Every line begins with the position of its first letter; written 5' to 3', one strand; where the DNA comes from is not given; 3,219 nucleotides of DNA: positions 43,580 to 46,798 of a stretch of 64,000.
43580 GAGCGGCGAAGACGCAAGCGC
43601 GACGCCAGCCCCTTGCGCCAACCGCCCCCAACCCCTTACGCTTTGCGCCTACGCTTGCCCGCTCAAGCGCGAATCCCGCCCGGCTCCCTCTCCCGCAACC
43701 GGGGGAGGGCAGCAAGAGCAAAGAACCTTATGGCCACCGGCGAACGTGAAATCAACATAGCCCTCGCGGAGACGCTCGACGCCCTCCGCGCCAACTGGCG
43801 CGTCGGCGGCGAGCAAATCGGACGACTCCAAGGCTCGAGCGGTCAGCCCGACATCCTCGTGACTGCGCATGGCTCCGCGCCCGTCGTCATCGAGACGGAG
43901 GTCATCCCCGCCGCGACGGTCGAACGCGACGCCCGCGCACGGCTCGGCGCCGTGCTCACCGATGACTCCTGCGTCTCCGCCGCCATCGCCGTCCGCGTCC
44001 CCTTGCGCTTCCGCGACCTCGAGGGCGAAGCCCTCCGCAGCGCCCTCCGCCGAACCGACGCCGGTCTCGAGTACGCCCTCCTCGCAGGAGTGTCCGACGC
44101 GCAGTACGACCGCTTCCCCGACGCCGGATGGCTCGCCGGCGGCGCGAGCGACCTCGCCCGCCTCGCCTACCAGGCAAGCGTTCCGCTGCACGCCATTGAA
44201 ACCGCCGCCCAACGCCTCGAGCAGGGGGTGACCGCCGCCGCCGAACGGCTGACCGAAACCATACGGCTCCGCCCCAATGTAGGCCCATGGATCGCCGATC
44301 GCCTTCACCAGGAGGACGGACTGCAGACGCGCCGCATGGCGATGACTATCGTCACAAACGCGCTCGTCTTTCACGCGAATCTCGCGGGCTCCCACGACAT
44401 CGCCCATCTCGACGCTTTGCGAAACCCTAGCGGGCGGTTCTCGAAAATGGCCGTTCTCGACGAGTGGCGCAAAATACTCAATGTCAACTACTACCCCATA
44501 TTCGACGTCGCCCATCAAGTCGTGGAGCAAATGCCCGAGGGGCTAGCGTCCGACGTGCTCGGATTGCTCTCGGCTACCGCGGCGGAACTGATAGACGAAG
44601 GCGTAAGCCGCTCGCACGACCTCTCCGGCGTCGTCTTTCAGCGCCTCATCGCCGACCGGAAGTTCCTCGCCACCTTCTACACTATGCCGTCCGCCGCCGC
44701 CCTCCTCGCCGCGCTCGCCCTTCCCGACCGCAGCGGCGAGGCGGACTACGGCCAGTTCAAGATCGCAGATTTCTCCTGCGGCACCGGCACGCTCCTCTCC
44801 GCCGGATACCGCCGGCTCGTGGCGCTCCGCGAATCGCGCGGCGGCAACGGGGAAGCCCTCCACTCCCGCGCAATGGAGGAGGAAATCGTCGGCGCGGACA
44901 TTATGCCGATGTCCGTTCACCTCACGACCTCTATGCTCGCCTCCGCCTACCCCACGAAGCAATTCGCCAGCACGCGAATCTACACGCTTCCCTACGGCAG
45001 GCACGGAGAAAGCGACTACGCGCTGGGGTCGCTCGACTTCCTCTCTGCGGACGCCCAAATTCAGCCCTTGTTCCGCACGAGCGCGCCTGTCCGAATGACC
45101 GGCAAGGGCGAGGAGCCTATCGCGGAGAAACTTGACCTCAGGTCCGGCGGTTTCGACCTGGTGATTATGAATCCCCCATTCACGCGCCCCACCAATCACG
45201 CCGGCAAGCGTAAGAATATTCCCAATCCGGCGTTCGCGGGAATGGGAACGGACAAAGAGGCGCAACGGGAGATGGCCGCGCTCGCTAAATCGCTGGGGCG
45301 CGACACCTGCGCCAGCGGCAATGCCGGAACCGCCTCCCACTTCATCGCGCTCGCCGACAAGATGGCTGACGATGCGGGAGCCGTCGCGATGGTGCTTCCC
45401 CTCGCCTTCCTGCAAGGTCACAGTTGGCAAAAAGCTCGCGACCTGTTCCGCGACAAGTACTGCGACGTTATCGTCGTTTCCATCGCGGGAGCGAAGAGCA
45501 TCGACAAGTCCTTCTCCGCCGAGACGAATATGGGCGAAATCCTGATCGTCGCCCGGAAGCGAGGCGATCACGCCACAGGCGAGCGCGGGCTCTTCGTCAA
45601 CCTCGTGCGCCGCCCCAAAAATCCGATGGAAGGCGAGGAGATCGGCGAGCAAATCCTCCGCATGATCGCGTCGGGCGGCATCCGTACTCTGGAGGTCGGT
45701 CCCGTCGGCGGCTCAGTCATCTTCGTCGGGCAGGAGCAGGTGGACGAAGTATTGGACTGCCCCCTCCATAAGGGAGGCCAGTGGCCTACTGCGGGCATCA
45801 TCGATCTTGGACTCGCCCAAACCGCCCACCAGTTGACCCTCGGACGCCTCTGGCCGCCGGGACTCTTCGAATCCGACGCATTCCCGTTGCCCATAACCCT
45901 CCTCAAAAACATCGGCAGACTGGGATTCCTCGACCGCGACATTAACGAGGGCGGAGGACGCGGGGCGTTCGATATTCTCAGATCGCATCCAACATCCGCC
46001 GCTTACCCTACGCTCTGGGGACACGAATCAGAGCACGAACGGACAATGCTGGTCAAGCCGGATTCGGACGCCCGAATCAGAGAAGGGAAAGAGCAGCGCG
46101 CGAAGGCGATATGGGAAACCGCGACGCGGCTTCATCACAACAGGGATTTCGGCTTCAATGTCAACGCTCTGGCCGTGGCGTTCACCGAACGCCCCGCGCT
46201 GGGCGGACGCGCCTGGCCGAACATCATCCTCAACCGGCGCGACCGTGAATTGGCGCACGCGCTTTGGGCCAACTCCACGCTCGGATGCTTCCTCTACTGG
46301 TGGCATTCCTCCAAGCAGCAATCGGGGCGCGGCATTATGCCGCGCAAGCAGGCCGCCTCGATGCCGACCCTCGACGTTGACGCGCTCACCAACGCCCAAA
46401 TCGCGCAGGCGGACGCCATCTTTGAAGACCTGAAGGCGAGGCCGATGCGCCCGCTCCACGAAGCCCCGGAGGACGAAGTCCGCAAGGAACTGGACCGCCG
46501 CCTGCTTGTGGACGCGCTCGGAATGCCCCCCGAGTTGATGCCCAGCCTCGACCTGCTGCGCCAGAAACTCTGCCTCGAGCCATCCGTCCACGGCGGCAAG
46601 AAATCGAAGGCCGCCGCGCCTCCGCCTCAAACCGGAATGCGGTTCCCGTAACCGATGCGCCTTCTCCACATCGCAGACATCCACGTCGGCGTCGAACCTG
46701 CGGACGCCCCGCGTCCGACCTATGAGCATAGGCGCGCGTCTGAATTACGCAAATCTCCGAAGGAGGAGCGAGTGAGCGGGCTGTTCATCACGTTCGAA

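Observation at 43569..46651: Solo 973-aa nuclease-like/methyltransferase/TRD-like fusion wedged between housekeeping genes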

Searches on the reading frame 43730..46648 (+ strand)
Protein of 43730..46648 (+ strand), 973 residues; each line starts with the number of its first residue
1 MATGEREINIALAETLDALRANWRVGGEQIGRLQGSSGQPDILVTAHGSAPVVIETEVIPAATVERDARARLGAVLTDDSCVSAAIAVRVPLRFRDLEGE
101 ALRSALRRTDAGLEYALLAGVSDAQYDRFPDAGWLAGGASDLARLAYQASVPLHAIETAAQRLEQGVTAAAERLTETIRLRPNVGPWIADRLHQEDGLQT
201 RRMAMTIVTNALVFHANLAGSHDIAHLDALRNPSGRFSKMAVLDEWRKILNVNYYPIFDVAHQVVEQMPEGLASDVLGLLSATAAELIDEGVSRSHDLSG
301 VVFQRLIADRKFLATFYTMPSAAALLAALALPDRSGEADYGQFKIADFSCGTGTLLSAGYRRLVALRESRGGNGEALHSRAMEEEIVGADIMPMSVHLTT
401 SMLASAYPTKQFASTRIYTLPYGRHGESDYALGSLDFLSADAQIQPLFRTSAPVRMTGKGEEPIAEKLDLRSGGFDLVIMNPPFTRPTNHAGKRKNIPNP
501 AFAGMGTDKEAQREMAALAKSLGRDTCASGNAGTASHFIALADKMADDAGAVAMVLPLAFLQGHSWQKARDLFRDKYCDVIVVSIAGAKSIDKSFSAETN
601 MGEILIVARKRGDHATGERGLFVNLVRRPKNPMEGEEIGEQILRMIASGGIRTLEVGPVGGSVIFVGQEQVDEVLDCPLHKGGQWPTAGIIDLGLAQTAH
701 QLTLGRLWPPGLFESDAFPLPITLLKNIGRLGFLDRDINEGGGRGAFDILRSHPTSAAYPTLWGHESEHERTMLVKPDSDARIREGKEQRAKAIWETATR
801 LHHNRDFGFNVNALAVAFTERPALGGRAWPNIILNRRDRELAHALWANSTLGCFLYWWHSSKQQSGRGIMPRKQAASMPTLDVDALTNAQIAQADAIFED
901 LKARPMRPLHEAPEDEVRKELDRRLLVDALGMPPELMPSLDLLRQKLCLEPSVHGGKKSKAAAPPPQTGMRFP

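Call 3: search_protein_families(library=pfam, proteins=[window:43730-46648:+], max_evalue=1)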
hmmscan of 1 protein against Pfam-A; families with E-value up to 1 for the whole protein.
window:43730-46648:+ (973 aa): 4 families
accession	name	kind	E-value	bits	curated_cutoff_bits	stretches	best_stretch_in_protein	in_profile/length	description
PF07669.17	Eco57I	-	2.2e-07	31.6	25.3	1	385-579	2-160/171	Eco57I restriction-modification methylase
PF24410.1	wHTH-HSP90_Na-assoc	-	0.0016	19.1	23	1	143-176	18-52/55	wHTH-Hsp90_Na associated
PF05175.20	MTS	-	0.16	12.1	23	0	472-488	96-112/170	Methyltransferase small domain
PF11527.13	ARL2_Bind_BART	-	0.28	11.8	23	0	252-314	41-102/116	The ARF-like 2 binding protein BART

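Call 4: search_protein_families(library=ncbifam, proteins=[window:43730-46648:+], max_evalue=1)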
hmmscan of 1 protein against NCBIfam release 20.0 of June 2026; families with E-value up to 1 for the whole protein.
window:43730-46648:+ (973 aa): 3 families
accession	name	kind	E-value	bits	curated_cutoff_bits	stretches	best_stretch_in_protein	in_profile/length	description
TIGR02987.1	met_A_Alw26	exception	3.9e-05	22.6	353.5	1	315-594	5-235/523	Alw26I/Eco31I/Esp3I family type II restriction adenine-specific DNA-methyltransferase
NF005806.0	PRK07666.1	equivalog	0.16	11.2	286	1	209-282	72-144/239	3-ketoacyl-ACP reductase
TIGR01829.1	AcAcCoA_reduct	subfamily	0.2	11.3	302.1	1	237-270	94-126/242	acetoacetyl-CoA reductase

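Call 5: search_protein_families(library=padloc, proteins=[window:43730-46648:+], max_evalue=1)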
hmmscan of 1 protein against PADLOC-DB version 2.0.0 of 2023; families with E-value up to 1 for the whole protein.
window:43730-46648:+ (973 aa): 11 families
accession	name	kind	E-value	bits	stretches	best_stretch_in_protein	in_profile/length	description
PDLC03338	MTase_II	-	1.2e-09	35.5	2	310-416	126-226/604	Type II methyltransferase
PDLC03348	MTase_II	-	8.4e-07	25.9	2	293-402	198-308/727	Type II methyltransferase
PDLC03623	REase_MTase_IIG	-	0.00015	17.7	1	299-400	288-388/1022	Type IIG restriction enzyme-methyltransferase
PDLC04134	mad2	-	0.00026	17.9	1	465-614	348-449/492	mads_2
PDLC03021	MTase_I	-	0.0041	14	1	473-564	271-334/491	Type I methyltransferase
PDLC02529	PglX|PglXI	-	0.0053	12.5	1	340-407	226-294/1189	PglX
PDLC03267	MTase_II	-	0.008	13.1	1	499-585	113-198/539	Type II methyltransferase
PDLC02528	PglX|PglXI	-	0.01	11.6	1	532-611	505-582/1125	PglX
PDLC03613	REase_MTase_IIG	-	0.012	11.2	1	308-357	463-512/1250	Type IIG restriction enzyme-methyltransferase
PDLC03258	MTase_II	-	0.081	10.1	0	544-639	144-229/366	Type II methyltransferase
PDLC03285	MTase_II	-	0.084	9.9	1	465-495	97-127/413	Type II methyltransferase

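Call 6: search_solved_structures(query=window:43730-46648:+, max_evalue=1, show_alignments=2)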
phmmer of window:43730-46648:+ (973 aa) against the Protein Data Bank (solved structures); distinct sequences matched with E-value up to 1: 3.
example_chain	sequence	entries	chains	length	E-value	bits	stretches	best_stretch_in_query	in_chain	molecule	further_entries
9ewz_C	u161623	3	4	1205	0.59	11.2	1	324-399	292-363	Adenine-specific methyltransferase BrxX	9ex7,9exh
8zek_A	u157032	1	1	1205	0.59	11.2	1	324-399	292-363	site-specific DNA-methyltransferase (adenine-specific)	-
2x5f_A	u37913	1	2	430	0.83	10.7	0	189-274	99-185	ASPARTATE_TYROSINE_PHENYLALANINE PYRIDOXAL-5' PHOSPHATE-DEPENDENT AMINOTRANSFERASE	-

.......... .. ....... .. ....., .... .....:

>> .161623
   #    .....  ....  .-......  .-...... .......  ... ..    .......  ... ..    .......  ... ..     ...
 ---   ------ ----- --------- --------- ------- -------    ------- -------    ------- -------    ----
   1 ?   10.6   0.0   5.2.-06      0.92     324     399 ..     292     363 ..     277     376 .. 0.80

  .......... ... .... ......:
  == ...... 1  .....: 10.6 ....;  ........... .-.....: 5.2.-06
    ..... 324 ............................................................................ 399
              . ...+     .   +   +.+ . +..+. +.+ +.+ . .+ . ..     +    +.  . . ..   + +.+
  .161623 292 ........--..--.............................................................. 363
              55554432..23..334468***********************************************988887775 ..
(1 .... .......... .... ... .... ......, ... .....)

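Call 7: find_homologous_proteins(query=window:43730-46648:+, max_evalue=0.001)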
Query window:43730-46648:+ (973 aa): 4212 proteins with E <= 0.001 among 8000 candidates; the best 120 are listed.
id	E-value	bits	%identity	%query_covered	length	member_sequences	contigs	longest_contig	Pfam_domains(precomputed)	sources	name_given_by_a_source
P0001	0.0e+0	2199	100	100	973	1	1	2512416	PF07669.18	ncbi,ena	-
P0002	0.0e+0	1832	84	100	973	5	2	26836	PF07669.18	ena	-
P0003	0.0e+0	1816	83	100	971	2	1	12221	PF07669.18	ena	-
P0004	0.0e+0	1814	82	100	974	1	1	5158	PF07669.18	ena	-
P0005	0.0e+0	1810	83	99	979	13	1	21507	PF07669.18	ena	-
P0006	0.0e+0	1784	81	100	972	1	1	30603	PF07669.18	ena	-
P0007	0.0e+0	1773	81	100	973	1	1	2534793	PF07669.18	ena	-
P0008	0.0e+0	1750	81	100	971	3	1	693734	PF07669.18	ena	-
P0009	0.0e+0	1732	80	99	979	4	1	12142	PF07669.18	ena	-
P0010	0.0e+0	1720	79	99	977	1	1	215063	PF07669.18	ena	-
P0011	0.0e+0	1707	78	100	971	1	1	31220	PF07669.18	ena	-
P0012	0.0e+0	1693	78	100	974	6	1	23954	PF07669.18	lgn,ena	-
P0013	0.0e+0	1678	78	99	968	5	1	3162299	PF07669.18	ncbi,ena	-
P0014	0.0e+0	1654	77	100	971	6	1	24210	-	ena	-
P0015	0.0e+0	1643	76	100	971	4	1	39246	PF07669.18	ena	-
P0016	0.0e+0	1549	71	100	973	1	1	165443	PF07669.18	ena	-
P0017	0.0e+0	1521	70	100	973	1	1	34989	PF07669.18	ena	-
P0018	0.0e+0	1501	70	100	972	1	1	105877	PF07669.18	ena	-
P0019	0.0e+0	1501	69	100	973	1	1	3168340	PF07669.18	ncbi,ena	-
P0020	0.0e+0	1497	69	100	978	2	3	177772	PF07669.18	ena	-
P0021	0.0e+0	1492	68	100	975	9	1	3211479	PF07669.18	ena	-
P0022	0.0e+0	1485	68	100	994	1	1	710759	PF07669.18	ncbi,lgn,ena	-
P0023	0.0e+0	1481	68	100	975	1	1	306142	PF07669.18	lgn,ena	-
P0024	0.0e+0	1480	67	100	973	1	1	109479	PF07669.18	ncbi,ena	-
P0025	0.0e+0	1474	69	99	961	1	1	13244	PF07669.18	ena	-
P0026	0.0e+0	1473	68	99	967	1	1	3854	PF07669.18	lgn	-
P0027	0.0e+0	1224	59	98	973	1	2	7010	-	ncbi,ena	-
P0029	0.0e+0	1164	56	99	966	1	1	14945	-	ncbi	-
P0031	0.0e+0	1114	54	99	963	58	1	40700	-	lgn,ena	-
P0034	4.3e-296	1003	67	71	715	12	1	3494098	PF07669.18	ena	-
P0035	3.7e-267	907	71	59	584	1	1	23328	PF07669.18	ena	-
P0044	2.2e-258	878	45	99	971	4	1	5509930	-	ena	-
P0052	1.0e-255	869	45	99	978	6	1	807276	-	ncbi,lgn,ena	-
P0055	1.4e-255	869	45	98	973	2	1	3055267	-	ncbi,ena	-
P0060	5.1e-255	867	45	99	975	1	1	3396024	-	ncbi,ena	-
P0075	1.3e-253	862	46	98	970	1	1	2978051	-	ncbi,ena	-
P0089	2.4e-252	858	66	60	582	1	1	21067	PF07669.18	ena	-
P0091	4.0e-252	857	45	99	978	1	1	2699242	-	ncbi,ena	-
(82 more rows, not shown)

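Call 9: find_encoding_contigs(protein=P0001, flank=10000, max_places=3)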
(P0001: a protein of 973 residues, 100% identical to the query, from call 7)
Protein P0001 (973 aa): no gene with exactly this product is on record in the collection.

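Call 10: find_encoding_contigs(protein=P0007, flank=10000, max_places=3)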
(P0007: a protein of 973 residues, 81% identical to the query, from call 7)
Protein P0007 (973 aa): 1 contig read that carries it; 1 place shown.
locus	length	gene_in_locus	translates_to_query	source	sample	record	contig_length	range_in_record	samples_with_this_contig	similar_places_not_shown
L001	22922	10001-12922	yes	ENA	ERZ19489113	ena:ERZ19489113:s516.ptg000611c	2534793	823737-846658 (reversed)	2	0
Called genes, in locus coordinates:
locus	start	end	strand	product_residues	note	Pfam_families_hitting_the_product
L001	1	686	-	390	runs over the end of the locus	PF04909:Amidohydro_2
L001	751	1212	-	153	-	PF02580:Tyr_Deacylase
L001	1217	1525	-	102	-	PF09723:Zn_ribbon_8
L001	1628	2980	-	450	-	PF03721:UDPG_MGDP_dh_N, PF00984:UDPG_MGDP_dh, PF03720:UDPG_MGDP_dh_C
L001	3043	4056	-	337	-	PF13506:Glyco_transf_21, PF00535:Glycos_transf_2, PF13641:Glyco_tranf_2_3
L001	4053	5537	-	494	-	PF04932:Wzy_C (weak)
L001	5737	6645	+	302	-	PF01680:SOR_SNZ, PF05690:ThiG (weak)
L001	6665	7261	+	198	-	PF01174:SNO, PF03575:Peptidase_S51 (weak), PF07685:GATase_3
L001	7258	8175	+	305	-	-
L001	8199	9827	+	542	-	PF19568:Spore_III_AA, PF13604:AAA_30 (weak), PF00004:AAA (weak), PF03266:NTPase_1 (faint), PF13238:AAA_18 (weak), PF13401:AAA_22 (weak), PF25516:PTPase, PF01424:R3H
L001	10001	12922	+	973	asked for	PF07669:Eco57I (weak)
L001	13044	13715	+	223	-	PF13521:AAA_28, PF02223:Thymidylate_kin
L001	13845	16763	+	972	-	PF17854:FtsK_alpha, PF01580:FtsK_SpoIIIE, PF09397:FtsK_gamma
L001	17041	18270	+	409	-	PF05977:MFS_3, PF07690:MFS_1, PF00083:Sugar_tr (weak), PF07690:MFS_1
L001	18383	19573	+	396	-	PF07690:MFS_1, PF00083:Sugar_tr, PF07690:MFS_1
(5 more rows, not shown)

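Call 11: find_encoding_contigs(protein=P0013, flank=10000, max_places=3)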
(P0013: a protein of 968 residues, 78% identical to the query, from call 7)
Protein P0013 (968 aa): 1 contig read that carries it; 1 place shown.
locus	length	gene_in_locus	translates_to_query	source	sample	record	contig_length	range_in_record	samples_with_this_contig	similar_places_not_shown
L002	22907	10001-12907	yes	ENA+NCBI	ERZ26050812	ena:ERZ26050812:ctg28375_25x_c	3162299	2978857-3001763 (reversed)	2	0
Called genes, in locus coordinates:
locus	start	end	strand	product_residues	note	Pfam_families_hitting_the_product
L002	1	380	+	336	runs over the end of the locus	PF13384:HTH_23, PF13936:HTH_38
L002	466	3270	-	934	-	PF00364:Biotin_lipoyl, PF25533:Lysostaphin_N (weak), PF02817:E3_binding, PF00198:2-oxoacid_dh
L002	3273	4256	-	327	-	PF02779:Transket_pyr, PF02780:Transketolase_C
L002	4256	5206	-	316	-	PF00676:E1_dh, PF02775:TPP_enzyme_C (weak)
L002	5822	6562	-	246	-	PF05598:DUF772, PF01609:DDE_Tnp_1, PF13612:DDE_Tnp_1_3, PF13359:DDE_Tnp_4 (faint), PF13586:DDE_Tnp_1_2 (weak), PF13751:DDE_Tnp_1_6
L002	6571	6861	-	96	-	PF05598:DUF772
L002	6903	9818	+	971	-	PF07669:Eco57I (weak)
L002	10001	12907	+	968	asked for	PF07669:Eco57I (faint)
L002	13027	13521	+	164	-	-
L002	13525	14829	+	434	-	PF00149:Metallophos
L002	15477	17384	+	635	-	PF13245:AAA_19 (faint), PF01443:Viral_helicase1 (faint), PF00580:UvrD-helicase (weak), PF13361:UvrD_C (faint), PF13538:UvrD_C_2 (weak)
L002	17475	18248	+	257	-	PF13483:Lactamase_B_3 (faint), PF12706:Lactamase_B_2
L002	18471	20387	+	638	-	PF13231:PMT_2 (weak)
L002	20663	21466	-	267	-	PF10925:DUF2680 (faint), PF11630:Anti-LPS-SCYG (faint)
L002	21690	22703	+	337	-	PF04909:Amidohydro_2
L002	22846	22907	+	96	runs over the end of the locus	PF01250:Ribosomal_S6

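Call 12: find_encoding_contigs(protein=P0019, flank=10000, max_places=2)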
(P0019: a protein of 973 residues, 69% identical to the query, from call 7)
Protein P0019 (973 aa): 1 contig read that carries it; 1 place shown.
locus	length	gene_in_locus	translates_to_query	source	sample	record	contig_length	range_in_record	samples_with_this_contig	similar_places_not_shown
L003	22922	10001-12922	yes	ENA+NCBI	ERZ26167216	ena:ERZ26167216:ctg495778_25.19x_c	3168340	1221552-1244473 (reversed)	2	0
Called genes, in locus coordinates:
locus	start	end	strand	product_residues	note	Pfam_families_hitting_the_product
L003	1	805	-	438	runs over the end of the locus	PF07690:MFS_1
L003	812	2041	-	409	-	PF07690:MFS_1, PF12832:MFS_1_like, PF00083:Sugar_tr (weak), PF07690:MFS_1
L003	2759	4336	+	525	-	PF00496:SBP_bac_5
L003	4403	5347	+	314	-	PF19300:BPD_transp_1_N, PF00528:BPD_transp_1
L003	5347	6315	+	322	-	PF00528:BPD_transp_1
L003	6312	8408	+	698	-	PF00005:ABC_tran, PF13401:AAA_22 (faint), PF20720:nSTAND3 (faint), PF08352:oligo_HPY, PF00005:ABC_tran, PF02463:SMC_N, PF13304:AAA_21 (weak), PF08352:oligo_HPY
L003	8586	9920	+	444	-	PF00587:tRNA-synt_2b, PF03129:HGTP_anticodon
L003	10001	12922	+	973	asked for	PF07669:Eco57I (weak)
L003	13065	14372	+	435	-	PF00149:Metallophos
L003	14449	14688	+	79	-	PF21748:UPF0150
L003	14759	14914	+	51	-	-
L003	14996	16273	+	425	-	PF01408:GFO_IDH_MocA, PF22725:GFO_IDH_MocA_C3, PF02894:GFO_IDH_MocA_C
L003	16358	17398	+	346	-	PF04909:Amidohydro_2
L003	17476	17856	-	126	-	PF09723:Zn_ribbon_8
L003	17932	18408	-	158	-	-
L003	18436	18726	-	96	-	-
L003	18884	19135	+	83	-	PF07704:PSK_trans_fac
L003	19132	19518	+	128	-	PF01850:PIN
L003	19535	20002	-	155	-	PF01243:PNPOx_N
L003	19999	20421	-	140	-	PF05991:NYN_YacP (weak)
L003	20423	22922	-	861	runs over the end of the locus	-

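Call 13: find_encoding_contigs(protein=P0044, flank=10000, max_places=2)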
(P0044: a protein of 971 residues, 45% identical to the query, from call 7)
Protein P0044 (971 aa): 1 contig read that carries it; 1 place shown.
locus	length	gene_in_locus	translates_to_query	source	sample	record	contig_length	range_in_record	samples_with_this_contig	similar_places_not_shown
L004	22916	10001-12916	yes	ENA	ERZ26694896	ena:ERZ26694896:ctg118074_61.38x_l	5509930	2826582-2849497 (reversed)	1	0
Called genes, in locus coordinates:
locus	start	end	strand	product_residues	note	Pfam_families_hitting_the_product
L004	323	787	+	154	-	PF13546:DDE_5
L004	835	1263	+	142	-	-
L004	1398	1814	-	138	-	PF13358:DDE_3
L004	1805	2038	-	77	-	-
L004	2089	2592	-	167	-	PF13551:HTH_29 (faint), PF13565:HTH_32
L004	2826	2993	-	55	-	-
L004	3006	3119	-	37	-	-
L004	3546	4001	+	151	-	PF01609:DDE_Tnp_1, PF13612:DDE_Tnp_1_3, PF13586:DDE_Tnp_1_2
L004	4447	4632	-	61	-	-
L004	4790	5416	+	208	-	PF13358:DDE_3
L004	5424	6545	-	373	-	PF00296:Bac_luciferase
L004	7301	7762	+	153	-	PF13340:DUF4096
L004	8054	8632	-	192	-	PF13701:DDE_Tnp_1_4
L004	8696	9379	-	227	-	PF13701:DDE_Tnp_1_4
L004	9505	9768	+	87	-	PF02661:Fic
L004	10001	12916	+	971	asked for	-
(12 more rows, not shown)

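Call 14: find_encoding_contigs(protein=P0060, flank=10000, max_places=2)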
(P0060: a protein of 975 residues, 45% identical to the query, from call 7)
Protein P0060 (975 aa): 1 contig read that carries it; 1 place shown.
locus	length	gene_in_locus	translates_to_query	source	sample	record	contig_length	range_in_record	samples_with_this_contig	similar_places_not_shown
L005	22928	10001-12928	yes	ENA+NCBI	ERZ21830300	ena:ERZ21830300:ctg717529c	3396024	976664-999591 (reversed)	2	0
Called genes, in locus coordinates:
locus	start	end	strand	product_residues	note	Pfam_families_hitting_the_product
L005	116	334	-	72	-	-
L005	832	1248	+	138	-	PF00903:Glyoxalase, PF13669:Glyoxalase_4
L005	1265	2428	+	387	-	PF02746:MR_MLE_N, PF13378:MR_MLE_C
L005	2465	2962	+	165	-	-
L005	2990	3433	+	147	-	-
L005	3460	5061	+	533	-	PF01039:Carboxyl_trans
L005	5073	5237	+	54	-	-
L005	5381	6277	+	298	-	PF01063:Aminotran_4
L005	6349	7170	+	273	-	PF12686:DUF3800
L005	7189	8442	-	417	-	PF00296:Bac_luciferase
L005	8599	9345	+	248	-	-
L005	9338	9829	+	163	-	PF01850:PIN (weak)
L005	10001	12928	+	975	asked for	-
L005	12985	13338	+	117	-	PF05942:PaREP1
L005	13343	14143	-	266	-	PF00561:Abhydrolase_1, PF12697:Abhydrolase_6, PF12146:Hydrolase_4 (weak)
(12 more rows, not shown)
